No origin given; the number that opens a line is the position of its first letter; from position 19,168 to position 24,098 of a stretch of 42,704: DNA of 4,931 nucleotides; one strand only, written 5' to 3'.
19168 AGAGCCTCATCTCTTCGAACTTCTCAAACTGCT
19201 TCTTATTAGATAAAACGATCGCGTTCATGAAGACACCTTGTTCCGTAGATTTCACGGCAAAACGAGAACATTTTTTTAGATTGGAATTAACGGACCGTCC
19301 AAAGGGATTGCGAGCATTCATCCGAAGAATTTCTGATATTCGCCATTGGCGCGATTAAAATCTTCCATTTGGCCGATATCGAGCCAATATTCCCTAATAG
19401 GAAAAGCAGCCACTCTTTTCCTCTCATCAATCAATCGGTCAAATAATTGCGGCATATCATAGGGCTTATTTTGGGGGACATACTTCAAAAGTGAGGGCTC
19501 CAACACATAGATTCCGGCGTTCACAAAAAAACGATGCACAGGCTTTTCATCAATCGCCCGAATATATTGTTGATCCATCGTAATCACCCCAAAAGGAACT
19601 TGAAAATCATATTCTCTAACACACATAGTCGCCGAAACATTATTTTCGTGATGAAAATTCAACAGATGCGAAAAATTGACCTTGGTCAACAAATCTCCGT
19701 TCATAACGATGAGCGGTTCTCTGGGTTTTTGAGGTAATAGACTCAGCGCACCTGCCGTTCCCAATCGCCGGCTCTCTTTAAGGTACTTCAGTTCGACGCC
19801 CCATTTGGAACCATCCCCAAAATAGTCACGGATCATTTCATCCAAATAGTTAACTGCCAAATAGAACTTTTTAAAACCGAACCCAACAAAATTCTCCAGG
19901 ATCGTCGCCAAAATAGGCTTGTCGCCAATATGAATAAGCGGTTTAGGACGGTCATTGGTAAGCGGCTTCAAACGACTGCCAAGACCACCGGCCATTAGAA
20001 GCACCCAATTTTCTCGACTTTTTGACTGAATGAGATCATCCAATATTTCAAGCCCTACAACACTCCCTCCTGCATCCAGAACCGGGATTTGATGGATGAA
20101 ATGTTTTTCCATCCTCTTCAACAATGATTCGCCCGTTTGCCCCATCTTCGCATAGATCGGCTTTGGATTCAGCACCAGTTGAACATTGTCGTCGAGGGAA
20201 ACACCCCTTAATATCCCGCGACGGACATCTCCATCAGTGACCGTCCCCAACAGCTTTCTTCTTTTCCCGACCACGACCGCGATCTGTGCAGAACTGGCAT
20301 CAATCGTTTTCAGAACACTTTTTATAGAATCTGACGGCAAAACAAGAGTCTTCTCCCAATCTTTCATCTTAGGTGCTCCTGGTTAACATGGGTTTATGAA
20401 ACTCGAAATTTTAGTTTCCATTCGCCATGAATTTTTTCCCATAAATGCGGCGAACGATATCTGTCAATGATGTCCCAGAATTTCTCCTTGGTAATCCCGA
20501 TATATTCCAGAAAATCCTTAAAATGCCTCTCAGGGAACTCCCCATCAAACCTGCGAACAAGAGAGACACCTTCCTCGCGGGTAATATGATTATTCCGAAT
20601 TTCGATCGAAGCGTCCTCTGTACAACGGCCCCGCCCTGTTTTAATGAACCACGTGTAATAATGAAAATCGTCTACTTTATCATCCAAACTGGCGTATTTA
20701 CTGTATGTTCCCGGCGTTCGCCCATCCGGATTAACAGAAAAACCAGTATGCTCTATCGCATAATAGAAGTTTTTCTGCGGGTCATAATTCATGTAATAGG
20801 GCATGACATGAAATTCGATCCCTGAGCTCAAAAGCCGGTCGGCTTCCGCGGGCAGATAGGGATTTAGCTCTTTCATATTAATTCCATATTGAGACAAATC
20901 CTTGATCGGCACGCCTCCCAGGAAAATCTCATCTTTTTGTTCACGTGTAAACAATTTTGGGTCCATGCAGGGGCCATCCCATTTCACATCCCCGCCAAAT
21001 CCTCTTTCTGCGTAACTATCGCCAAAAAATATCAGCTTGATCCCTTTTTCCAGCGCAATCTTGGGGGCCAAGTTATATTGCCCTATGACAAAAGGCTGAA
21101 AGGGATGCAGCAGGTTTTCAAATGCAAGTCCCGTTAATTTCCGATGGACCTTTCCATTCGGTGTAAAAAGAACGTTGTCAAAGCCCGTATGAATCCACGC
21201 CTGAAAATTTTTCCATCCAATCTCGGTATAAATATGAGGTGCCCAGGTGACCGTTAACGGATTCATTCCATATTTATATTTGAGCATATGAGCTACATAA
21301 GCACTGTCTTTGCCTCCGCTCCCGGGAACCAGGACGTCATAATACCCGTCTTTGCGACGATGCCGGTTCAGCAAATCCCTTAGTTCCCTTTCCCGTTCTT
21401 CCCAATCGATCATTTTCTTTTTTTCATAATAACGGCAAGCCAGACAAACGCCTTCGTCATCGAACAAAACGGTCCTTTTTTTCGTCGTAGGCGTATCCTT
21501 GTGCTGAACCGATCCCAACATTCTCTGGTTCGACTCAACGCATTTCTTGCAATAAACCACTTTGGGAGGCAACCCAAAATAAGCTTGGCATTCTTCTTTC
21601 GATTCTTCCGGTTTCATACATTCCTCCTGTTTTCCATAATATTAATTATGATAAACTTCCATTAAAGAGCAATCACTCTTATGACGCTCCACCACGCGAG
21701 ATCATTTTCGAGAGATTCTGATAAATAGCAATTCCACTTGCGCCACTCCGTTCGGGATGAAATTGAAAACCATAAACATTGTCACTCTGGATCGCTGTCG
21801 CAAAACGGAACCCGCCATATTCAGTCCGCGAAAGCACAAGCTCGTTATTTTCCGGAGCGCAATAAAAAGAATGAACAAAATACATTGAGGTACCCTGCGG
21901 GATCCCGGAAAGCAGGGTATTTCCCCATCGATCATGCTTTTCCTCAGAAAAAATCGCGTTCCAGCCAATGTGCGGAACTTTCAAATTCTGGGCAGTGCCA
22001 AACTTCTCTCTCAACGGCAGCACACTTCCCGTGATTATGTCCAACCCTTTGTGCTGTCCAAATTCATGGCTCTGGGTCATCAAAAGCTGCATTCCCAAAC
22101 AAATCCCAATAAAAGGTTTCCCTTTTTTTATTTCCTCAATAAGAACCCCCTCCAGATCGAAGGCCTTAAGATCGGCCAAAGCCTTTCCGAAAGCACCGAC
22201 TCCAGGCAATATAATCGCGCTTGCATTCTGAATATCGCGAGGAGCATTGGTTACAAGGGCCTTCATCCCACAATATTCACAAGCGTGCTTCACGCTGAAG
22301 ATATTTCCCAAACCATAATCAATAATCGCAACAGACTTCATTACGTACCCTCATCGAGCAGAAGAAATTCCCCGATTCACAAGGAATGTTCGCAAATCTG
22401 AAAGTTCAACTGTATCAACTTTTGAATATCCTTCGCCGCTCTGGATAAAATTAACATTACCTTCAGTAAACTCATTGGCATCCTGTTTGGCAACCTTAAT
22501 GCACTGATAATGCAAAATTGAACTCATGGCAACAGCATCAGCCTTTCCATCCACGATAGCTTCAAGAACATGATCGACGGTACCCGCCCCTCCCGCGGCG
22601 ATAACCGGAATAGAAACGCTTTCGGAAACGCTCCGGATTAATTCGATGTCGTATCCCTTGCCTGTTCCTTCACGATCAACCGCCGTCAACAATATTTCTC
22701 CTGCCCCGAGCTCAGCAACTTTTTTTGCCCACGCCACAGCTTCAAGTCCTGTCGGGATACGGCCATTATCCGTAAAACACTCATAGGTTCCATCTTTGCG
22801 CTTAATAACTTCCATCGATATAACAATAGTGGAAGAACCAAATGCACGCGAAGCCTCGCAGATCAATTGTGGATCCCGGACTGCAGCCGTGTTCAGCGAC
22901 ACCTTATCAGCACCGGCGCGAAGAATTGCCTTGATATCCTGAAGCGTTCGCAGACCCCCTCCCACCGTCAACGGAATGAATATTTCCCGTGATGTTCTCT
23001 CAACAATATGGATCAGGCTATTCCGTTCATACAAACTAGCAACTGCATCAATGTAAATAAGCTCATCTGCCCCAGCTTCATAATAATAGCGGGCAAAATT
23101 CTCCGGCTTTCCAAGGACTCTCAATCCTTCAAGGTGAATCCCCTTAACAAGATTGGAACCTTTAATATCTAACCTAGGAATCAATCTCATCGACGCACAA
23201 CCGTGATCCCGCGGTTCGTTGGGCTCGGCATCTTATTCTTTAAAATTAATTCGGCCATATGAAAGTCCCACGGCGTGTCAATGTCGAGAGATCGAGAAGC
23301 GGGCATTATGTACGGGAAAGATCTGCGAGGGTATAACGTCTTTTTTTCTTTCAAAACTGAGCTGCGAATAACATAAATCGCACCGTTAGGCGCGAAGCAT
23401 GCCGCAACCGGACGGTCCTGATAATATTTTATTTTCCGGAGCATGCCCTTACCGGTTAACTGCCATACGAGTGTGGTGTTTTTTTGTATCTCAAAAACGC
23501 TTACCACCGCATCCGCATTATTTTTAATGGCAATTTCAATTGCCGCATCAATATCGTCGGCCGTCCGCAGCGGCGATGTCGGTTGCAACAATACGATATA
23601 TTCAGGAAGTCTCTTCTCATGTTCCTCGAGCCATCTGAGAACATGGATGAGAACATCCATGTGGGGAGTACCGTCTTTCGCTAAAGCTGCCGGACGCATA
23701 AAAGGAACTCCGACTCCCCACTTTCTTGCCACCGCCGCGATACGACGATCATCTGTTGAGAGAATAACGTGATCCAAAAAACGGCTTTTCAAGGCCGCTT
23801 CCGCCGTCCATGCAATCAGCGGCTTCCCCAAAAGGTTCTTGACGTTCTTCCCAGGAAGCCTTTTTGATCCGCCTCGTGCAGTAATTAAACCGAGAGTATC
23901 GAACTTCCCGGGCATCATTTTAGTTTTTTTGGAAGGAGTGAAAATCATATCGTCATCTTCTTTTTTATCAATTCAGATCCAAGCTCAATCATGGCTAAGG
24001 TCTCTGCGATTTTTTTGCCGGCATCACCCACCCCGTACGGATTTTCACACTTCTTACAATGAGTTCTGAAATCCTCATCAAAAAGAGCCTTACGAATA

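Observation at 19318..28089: Legionaminic-type nonulosonate cassette lacking the aminotransferase and N-acetyltransferase, with a reductase-like SDR in their place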

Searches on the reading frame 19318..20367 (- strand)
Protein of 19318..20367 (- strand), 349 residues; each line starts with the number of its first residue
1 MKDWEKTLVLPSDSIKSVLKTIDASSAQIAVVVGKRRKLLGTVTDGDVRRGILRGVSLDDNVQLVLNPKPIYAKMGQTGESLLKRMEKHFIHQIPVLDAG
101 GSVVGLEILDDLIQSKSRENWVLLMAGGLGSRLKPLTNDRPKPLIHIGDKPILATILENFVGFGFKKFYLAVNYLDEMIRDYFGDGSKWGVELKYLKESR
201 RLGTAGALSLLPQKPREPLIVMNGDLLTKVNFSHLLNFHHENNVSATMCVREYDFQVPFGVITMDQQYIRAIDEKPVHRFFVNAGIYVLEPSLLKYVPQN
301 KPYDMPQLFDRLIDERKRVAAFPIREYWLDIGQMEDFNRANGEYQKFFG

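Call 3: search_protein_families(library=pfam, proteins=[window:19318-20367:-])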
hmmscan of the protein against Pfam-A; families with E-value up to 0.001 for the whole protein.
window:19318-20367:- (349 aa): 3 families
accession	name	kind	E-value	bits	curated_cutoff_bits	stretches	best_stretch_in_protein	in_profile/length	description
PF00483.29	NTP_transferase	-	2.4e-39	135.8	21.2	1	123-345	3-243/245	Nucleotidyl transferase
PF00571.33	CBS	-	2.1e-08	34.8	24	0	66-106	5-45/57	CBS domain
PF12804.13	NTP_transf_3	-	1.4e-07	32.3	27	1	123-261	2-132/160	MobA-like NTP transferase domain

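Call 4: search_protein_families(library=ncbifam, proteins=[window:19318-20367:-])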
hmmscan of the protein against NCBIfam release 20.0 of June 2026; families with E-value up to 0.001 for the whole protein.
window:19318-20367:- (349 aa): 30 families (the best 25 are shown)
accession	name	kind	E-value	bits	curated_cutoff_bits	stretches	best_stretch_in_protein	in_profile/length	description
TIGR03992.1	Arch_glmU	subfamily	2e-40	138.9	292.1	1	123-336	4-219/393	bifunctional sugar-1-phosphate nucleotidylyltransferase/acetyltransferase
NF052502.1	man1P_GTase_Rv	exception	5.1e-39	134.1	440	1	124-340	5-226/352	mannose-1-phosphate guanylyltransferase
NF045761.1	NAMPUrTaseMurU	equivalog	6.5e-32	111.2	250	1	123-340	4-223/226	N-acetylmuramate alpha-1-phosphate uridylyltransferase MurU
NF041313.1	UDPGP_AglF_Halo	equivalog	6.2e-30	104.4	400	1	124-341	5-231/234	UTP--glucose-1-phosphate uridylyltransferase AglF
NF049965.1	GlMnHpPGnyltfHddC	equivalog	1.5e-26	93.4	300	1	123-339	4-216/221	D-glycero-D-manno-heptose 1-phosphate guanosyltransferase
TIGR01208.1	rmlA_long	equivalog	2.7e-26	92.3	320.25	1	123-341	3-231/353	glucose-1-phosphate thymidylyltransferase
TIGR02623.1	G1P_cyt_trans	equivalog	3e-23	82.6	300.25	2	123-184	4-65/255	glucose-1-phosphate cytidylyltransferase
NF041173.1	Sug_nt_acttase_Thmprot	equivalog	9.3e-21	74.2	600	1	122-336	3-219/405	bifunctional sugar-1-phosphate nucleotidylyltransferase/acetyltransferase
NF003670.0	PRK05293.1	equivalog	1.2e-18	67.3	470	1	122-344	7-258/382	glucose-1-phosphate adenylyltransferase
TIGR02091.1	glgC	equivalog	1.6e-17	63.7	424.9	1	122-342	3-257/364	glucose-1-phosphate adenylyltransferase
NF001947.0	PRK00725.1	subfamily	3.8e-14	52.3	470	1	114-280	11-197/426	glucose-1-phosphate adenylyltransferase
NF002023.0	PRK00844.1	subfamily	2.5e-12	46.4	458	1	122-278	9-183/408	glucose-1-phosphate adenylyltransferase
TIGR01207.1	rmlA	equivalog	6.1e-12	45.2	360.65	1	124-303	4-189/286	glucose-1-phosphate thymidylyltransferase RfbA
NF002772.0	PRK02862.1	equivalog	6.4e-12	44.9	537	0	123-173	7-58/429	glucose-1-phosphate adenylyltransferase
NF045697.1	MurNAcPUrMurU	equivalog_domain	5.5e-10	39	370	1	124-335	2-219/229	N-acetylmuramate alpha-1-phosphate uridylyltransferase MurU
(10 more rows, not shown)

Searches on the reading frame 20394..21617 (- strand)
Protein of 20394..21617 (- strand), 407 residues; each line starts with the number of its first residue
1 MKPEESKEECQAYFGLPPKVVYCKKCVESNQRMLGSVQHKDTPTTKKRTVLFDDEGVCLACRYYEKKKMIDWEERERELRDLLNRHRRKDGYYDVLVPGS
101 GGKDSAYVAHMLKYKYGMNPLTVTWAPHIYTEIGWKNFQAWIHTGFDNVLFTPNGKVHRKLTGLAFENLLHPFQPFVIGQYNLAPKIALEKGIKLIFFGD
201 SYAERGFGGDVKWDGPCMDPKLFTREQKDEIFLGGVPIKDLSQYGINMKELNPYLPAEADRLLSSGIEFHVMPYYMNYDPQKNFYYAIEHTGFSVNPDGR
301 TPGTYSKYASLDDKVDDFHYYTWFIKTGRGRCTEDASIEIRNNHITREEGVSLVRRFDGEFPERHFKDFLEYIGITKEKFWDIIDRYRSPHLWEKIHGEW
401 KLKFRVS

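Call 3: search_protein_families(library=pfam, proteins=[window:20394-21617:-])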
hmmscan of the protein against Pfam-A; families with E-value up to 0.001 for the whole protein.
window:20394-21617:- (407 aa): 0 families

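Call 4: search_protein_families(library=ncbifam, proteins=[window:20394-21617:-])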
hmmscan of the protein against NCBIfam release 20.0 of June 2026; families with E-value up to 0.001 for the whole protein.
window:20394-21617:- (407 aa): 1 family
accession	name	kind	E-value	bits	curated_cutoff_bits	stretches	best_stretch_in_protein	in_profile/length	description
TIGR03573.1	WbuX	subfamily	6e-98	328.4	203.2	1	22-384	3-343/344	N-acetyl sugar amidotransferase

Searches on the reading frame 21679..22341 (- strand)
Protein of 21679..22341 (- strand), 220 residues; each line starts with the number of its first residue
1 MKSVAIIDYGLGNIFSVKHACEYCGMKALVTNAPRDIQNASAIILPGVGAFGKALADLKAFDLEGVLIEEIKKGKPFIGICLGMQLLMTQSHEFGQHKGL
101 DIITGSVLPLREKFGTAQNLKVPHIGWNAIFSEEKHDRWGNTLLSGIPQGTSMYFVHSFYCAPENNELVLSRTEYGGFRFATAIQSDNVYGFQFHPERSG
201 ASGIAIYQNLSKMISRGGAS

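Call 3: search_protein_families(library=pfam, proteins=[window:21679-22341:-])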
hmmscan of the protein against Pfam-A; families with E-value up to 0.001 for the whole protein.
window:21679-22341:- (220 aa): 3 families
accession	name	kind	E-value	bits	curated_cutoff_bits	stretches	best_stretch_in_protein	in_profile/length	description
PF00117.34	GATase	-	6e-20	72.1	22.8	1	6-200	2-175/190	Glutamine amidotransferase class-I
PF07685.20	GATase_3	-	1.4e-06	28.5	27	1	31-114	31-122/196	CobB/CobQ-like glutamine amidotransferase domain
PF01174.25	SNO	-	2.3e-06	28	27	1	14-106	8-99/188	SNO glutamine amidotransferase family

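Call 4: search_protein_families(library=ncbifam, proteins=[window:21679-22341:-])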
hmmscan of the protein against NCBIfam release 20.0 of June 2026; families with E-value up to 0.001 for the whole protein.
window:21679-22341:- (220 aa): 12 families
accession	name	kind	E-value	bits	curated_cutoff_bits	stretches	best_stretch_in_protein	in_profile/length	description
TIGR01855.1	IMP_synth_hisH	equivalog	5.7e-60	202.5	105.4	1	4-212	1-197/198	imidazole glycerol phosphate synthase subunit HisH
NF010608.0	PRK14004.1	equivalog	1.7e-42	145.5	216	1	4-213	2-209/210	imidazole glycerol phosphate synthase subunit HisH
NF001975.0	PRK00758.1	equivalog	2.2e-08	33.9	198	0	6-90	6-84/185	GMP synthase subunit A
TIGR00888.1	guaA_Nterm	equivalog_domain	5.4e-07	29.2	172.15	0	142-214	111-184/188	glutamine-hydrolyzing GMP synthase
NF001989.1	PRK00784.1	equivalog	7.3e-07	28.2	273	1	29-99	276-346/480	cobyric acid synthase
NF005072.0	PRK06490.1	equivalog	8.9e-06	24.8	339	0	70-90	88-108/251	glutamine amidotransferase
NF006562.0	PRK09065.1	equivalog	1.5e-05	24.7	205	0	32-88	49-104/242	glutamine amidotransferase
TIGR01737.1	FGAM_synth_I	equivalog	5.7e-05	22.6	177.8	1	19-89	19-93/228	phosphoribosylformylglycinamidine synthase I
NF000848.1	PRK00074.1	equivalog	7.1e-05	21.6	400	1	21-211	22-184/512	glutamine-hydrolyzing GMP synthase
TIGR03800.1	PLP_synth_Pdx2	equivalog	7.6e-05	22.7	105.55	0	20-102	17-100/184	pyridoxal 5'-phosphate synthase glutaminase subunit PdxT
NF010081.0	PRK13566.1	equivalog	0.00016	20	645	0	111-210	614-716/729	anthranilate synthase component I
NF002957.0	PRK03619.1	equivalog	0.00056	19.3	212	0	17-89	17-94/222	phosphoribosylformylglycinamidine synthase subunit PurQ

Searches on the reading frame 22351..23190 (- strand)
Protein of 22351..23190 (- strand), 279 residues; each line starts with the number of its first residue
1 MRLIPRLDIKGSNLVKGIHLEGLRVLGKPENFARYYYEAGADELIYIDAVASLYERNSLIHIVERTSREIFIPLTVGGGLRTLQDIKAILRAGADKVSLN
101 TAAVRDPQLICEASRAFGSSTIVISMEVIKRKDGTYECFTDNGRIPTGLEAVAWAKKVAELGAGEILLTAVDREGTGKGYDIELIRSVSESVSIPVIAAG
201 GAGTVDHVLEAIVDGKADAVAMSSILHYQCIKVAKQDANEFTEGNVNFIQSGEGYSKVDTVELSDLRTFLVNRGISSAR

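Call 3: search_protein_families(library=pfam, proteins=[window:22351-23190:-])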
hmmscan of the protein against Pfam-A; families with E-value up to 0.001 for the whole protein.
window:22351-23190:- (279 aa): 7 families
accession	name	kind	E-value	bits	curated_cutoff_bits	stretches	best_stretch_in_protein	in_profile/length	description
PF00977.27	His_biosynth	-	2e-62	211.1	23.6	1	2-230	1-226/228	Histidine biosynthesis protein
PF03060.21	NMO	-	2.5e-09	37.4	28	1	155-224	149-223/331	Nitronate monooxygenase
PF01180.27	DHO_dh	-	1.8e-06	27.8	27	0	181-236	226-282/291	Dihydroorotate dehydrogenase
PF05690.20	ThiG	-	2.8e-06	27.3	23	0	153-224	135-205/247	Thiazole biosynthesis protein ThiG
PF02581.23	TMP-TENI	-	1.9e-05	24.6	27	0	155-224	113-178/180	Thiamine monophosphate synthase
PF01207.24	Dus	-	2.2e-05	24.2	20.4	0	63-117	176-230/311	Dihydrouridine synthase (Dus)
PF04309.18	G3P_antiterm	-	4.9e-05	23.2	27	0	61-101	129-169/173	Glycerol-3-phosphate responsive antiterminator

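Call 4: search_protein_families(library=ncbifam, proteins=[window:22351-23190:-])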
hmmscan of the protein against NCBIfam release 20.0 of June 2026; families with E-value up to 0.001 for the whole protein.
window:22351-23190:- (279 aa): 22 families
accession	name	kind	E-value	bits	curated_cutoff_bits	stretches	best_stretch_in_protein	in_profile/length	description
TIGR00735.1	hisF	equivalog_domain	1.5e-82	276.7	294.55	1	2-234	5-240/254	imidazole glycerol phosphate synthase subunit HisF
TIGR03572.1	WbuZ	equivalog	2.5e-80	269.2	299.7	1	2-228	5-232/232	glycosyl amidation-associated protein WbuZ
NF038364.1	AglZ_HisF2_fam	equivalog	5.7e-62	209.3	310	1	2-230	4-232/248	AglZ/HisF2 family acetamidino modification protein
NF010112.0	PRK13585.1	equivalog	1.7e-38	132.5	243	1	1-234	3-232/241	1-(5-phosphoribosyl)-5-[(5-phosphoribosylamino)methylideneamino]imidazole-4-carboxamide isomerase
TIGR00007.1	TIGR00007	equivalog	2.2e-29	102.7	228.95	1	4-220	2-216/231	1-(5-phosphoribosyl)-5-[(5-phosphoribosylamino)methylideneamino]imidazole-4-carboxamide isomerase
TIGR01919.1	hisA-trpF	equivalog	2.6e-16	59.9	306.45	1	26-210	30-210/243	bifunctional 1-(5-phosphoribosyl)-5-((5-phosphoribosylamino)methylideneamino)imidazole-4-carboxamide isomerase/phosphoribosylanthranilate is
NF010113.0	PRK13586.1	equivalog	3e-14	53.3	238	1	2-208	3-204/232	1-(5-phosphoribosyl)-5-((5-phosphoribosylamino)methylideneamino)imidazole-4-carboxamide isomerase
NF010114.0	PRK13587.1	equivalog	4.8e-12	46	305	1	47-204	52-203/234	1-(5-phosphoribosyl)-5-((5-phosphoribosylamino)methylideneamino)imidazole-4-carboxamide isomerase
TIGR02129.1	hisA_euk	equivalog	9.7e-10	38.5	229.3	1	74-225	80-237/255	phosphoribosylformimino-5-aminoimidazole carboxamide ribotide isomerase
NF003156.0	PRK04128.1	equivalog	1.1e-09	38.5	285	1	1-216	2-205/231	1-(5-phosphoribosyl)-5-((5-phosphoribosylamino)methylideneamino)imidazole-4-carboxamide isomerase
NF003198.0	PRK04169.1-2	subfamily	6.8e-08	31.9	247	1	44-108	171-234/249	geranylgeranylglyceryl/heptaprenylglyceryl phosphate synthase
NF005574.0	PRK07259.1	equivalog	1.2e-07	30.9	269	0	182-228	226-271/304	dihydroorotate dehydrogenase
TIGR03151.1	enACPred_II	equivalog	5.8e-07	29.1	453.1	1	150-223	117-190/307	enoyl-[acyl-carrier-protein] reductase FabK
TIGR01037.2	pyrD_sub1_fam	subfamily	6.2e-07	28.8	270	0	182-236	223-275/300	dihydroorotate dehydrogenase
NF010712.0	PRK14114.1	equivalog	1.1e-06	28.3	327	1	29-206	32-201/241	1-(5-phosphoribosyl)-5-((5-phosphoribosylamino)methylideneamino)imidazole-4-carboxamide isomerase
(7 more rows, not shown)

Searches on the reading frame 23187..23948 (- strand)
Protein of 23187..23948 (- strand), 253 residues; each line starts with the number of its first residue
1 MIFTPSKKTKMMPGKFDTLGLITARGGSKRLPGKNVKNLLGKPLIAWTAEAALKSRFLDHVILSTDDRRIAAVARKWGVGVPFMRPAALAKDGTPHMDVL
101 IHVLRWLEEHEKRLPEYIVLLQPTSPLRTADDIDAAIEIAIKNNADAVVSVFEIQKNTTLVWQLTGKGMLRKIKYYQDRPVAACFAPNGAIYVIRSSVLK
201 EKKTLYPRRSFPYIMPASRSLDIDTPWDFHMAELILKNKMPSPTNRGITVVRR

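Call 3: search_protein_families(library=pfam, proteins=[window:23187-23948:-])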
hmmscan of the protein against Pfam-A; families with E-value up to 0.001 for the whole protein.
window:23187-23948:- (253 aa): 1 family
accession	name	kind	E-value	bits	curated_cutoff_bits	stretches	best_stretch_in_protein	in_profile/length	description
PF02348.25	CTP_transf_3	-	1e-24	88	22.6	1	20-159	2-133/217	Cytidylyltransferase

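Call 4: search_protein_families(library=ncbifam, proteins=[window:23187-23948:-])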
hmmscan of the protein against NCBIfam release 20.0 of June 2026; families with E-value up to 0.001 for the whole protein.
window:23187-23948:- (253 aa): 6 families
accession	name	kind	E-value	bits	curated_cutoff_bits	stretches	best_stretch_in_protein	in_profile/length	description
TIGR03584.1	PseF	equivalog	4.1e-47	160.7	205.7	1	20-236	2-220/222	pseudaminic acid cytidylyltransferase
NF003952.0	PRK05450.1-5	subfamily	3.7e-17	62.3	193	1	18-155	3-132/250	3-deoxy-manno-octulosonate cytidylyltransferase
NF003950.0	PRK05450.1-3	subfamily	1.7e-15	57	234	1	18-156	3-134/248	3-deoxy-manno-octulosonate cytidylyltransferase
NF009905.0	PRK13368.1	subfamily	3.6e-14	52.7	255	1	21-154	6-128/243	3-deoxy-manno-octulosonate cytidylyltransferase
NF003948.0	PRK05450.1-1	equivalog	1.8e-08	33.9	281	1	17-157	5-137/248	3-deoxy-manno-octulosonate cytidylyltransferase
TIGR00466.1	kdsB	equivalog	8.3e-08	31.9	155.2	1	21-96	6-78/241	3-deoxy-manno-octulosonate cytidylyltransferase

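Call 28: search_solved_structures(query=window:23187-23948:-, max_evalue=0.00001)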
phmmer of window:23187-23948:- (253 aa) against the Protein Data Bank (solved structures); distinct sequences matched with E-value up to 0.00001: 10.
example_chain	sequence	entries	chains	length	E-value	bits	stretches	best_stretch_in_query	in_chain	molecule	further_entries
6ifd_A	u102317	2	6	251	1.2e-37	133.3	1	12-239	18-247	CMP-N-acetylneuraminate Synthetase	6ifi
9ftb_A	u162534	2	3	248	6.2e-29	104.8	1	14-234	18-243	NeuA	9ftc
1eyr_A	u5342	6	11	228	1.1e-24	90.9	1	19-239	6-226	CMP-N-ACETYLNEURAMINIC ACID SYNTHETASE | N-acylneuraminate cytidylyltransferase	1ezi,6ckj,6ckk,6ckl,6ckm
1qwj_A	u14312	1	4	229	3.2e-16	63.1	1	20-233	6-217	cytidine monophospho-N-acetylneuraminic acid synthetase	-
9t4z_A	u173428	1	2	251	1.6e-15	60.9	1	19-205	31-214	PpNeuA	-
3tqd_A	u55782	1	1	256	5.1e-09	39.5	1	11-99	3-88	3-deoxy-manno-octulosonate cytidylyltransferase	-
2y6p_A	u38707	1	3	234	3.5e-07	33.5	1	21-87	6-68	3-DEOXY-MANNO-OCTULOSONATE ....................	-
3oam_A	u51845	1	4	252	4.1e-07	33.3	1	21-85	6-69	3-deoxy-manno-octulosonate cytidylyltransferase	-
1vh3_A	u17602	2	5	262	3.2e-06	30.4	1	21-82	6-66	3-deoxy-manno-octulosonate cytidylyltransferase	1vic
3duv_A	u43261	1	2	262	3.3e-06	30.3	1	21-82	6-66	3-deoxy-manno-octulosonate cytidylyltransferase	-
